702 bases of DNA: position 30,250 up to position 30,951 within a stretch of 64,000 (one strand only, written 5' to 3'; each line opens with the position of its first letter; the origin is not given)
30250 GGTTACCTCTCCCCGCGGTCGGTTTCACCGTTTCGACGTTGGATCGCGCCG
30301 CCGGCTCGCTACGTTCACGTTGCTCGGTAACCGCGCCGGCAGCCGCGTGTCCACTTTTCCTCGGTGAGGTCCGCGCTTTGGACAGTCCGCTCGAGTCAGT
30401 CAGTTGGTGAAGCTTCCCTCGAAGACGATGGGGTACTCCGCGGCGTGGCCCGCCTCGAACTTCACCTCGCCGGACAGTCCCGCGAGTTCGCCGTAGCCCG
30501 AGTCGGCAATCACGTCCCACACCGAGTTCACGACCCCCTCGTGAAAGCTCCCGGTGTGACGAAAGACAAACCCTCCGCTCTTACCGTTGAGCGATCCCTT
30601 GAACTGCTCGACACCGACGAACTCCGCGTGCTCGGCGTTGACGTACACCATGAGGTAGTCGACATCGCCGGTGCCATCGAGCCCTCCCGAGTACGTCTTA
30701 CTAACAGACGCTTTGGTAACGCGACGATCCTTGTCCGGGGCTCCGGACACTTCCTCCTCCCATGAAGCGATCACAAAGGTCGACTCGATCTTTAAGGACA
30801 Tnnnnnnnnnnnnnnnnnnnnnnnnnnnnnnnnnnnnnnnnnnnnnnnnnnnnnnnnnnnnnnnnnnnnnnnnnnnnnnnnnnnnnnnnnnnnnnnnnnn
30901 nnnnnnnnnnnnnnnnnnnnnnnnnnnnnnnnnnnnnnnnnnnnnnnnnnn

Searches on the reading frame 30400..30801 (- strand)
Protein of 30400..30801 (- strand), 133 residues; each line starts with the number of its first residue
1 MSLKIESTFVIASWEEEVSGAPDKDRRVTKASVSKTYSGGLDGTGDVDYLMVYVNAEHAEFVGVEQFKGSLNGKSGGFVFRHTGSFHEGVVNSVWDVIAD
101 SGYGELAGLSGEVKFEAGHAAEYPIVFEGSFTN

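Call 14: search_protein_families(library=pfam, proteins=[window:30400-30801:-], max_evalue=0.01)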
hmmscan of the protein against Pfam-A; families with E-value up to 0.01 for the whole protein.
window:30400-30801:- (133 aa): 1 family
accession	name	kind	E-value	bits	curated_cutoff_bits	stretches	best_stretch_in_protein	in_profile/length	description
PF11528.13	DUF3224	-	3.6e-33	114.5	25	1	6-122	2-119/126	Protein of unknown function (DUF3224)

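Call 22: list_cluster_members(proteins=[P0001, window:30400-30798:-, window:27439-27813:+])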
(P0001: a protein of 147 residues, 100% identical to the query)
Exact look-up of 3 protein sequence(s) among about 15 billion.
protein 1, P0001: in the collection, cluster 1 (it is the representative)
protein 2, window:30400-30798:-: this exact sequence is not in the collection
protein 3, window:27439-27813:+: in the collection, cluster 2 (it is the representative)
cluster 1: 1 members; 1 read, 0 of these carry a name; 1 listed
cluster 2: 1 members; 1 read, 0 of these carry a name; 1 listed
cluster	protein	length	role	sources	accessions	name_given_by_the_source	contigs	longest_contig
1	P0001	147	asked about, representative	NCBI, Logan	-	-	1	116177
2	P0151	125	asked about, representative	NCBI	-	-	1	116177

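Call 26: search_protein_families(library=ncbifam, proteins=[window:30400-30801:-], max_evalue=1)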
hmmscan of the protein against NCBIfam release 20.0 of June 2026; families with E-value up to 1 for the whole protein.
window:30400-30801:- (133 aa): 0 families

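Call 73: search_protein_families(library=padloc, proteins=[window:30400-30801:-], max_evalue=0.01)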
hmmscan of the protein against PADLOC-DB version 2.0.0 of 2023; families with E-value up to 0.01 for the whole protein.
window:30400-30801:- (133 aa): 0 families

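Call 74: search_protein_families(library=phrogs, proteins=[window:30400-30801:-], max_evalue=0.01)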
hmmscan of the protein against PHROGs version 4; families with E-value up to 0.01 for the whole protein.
window:30400-30801:- (133 aa): 0 families
